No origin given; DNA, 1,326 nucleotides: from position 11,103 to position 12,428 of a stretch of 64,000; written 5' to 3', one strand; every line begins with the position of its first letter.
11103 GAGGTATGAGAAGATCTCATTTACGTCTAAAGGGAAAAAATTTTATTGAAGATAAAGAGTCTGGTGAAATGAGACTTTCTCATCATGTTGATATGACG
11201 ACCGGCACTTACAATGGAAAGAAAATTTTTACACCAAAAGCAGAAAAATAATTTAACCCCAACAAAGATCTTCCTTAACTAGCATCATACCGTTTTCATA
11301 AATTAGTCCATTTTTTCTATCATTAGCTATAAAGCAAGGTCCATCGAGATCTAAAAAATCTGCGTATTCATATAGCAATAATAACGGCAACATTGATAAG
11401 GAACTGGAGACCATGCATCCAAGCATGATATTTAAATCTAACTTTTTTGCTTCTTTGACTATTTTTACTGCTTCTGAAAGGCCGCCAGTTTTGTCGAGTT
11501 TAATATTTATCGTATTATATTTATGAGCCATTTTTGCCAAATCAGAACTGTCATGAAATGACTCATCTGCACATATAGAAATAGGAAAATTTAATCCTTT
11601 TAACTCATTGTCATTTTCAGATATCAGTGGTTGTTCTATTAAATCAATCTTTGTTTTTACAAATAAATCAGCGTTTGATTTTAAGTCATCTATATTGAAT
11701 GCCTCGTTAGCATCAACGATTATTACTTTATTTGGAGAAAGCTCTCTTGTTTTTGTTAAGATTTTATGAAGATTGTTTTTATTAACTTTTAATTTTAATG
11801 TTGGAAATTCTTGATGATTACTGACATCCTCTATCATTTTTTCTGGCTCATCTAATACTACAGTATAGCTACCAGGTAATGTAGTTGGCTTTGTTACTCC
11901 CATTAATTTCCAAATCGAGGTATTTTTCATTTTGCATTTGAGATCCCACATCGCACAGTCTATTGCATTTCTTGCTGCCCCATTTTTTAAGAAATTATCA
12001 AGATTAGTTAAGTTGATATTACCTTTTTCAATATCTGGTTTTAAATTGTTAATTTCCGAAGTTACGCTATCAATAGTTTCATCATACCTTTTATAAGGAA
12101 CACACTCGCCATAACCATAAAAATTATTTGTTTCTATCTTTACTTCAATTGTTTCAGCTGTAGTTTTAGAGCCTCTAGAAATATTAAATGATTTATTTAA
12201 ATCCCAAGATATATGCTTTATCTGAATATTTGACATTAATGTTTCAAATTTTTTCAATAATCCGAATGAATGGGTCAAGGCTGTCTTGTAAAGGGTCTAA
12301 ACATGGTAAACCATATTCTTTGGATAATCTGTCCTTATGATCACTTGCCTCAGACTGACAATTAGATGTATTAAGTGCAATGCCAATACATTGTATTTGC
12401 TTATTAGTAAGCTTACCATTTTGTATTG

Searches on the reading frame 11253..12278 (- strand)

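Call 73: search_protein_families(library=ncbifam, proteins=[window:11253-12278:-], max_evalue=0.00001)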
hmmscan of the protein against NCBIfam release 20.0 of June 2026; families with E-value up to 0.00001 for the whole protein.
window:11253-12278:- (341 aa): 13 families
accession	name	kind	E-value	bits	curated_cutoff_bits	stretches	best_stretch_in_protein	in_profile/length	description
NF042940.1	racemase_DgcA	equivalog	2.2e-113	378.7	400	1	18-341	1-323/323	N-acetyl-D-Glu racemase DgcA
NF011708.0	PRK15129.1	equivalog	4.5e-79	265.8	343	1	15-332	1-319/321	L-Ala-D/L-Glu epimerase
NF041118.1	A_G_epim_Thtga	equivalog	3.1e-31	108.8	500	1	15-297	3-300/341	L-Ala-D/L-Glu epimerase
TIGR01928.1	menC_lowGC_arch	equivalog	1.6e-24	86.6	200.65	1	22-295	2-289/325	o-succinylbenzoate synthase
TIGR02534.1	mucon_cyclo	subfamily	1.3e-19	70.5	334.95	1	66-292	56-300/368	muconate/chloromuconate family cycloisomerase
TIGR01927.1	menC_gam_Gplu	equivalog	3.4e-15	56.1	130.55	1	24-301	4-277/307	o-succinylbenzoate synthase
NF043002.1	HProlDhtase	equivalog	3.6e-12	45.8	500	1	45-273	35-278/366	cis-3-hydroxy-L-proline dehydratase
NF002739.0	PRK02714.1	equivalog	1.1e-10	41.5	259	1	19-253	6-238/320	o-succinylbenzoate synthase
NF002782.0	PRK02901.1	equivalog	4.3e-10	39.1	288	1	144-294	89-242/328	o-succinylbenzoate synthase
NF003473.0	PRK05105.1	equivalog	5.1e-10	38.9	236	1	44-297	32-281/331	o-succinylbenzoate synthase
NF010624.0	PRK14017.1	equivalog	1e-08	34.7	311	1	102-289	82-287/382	galactonate dehydratase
NF047820.1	TalGalacDh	equivalog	3.5e-07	29.5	500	1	103-284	108-301/371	L-talarate/galactarate dehydratase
NF040866.1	AraD_Arch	equivalog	4.8e-07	29.1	650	1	38-284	29-298/372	arabinonate dehydratase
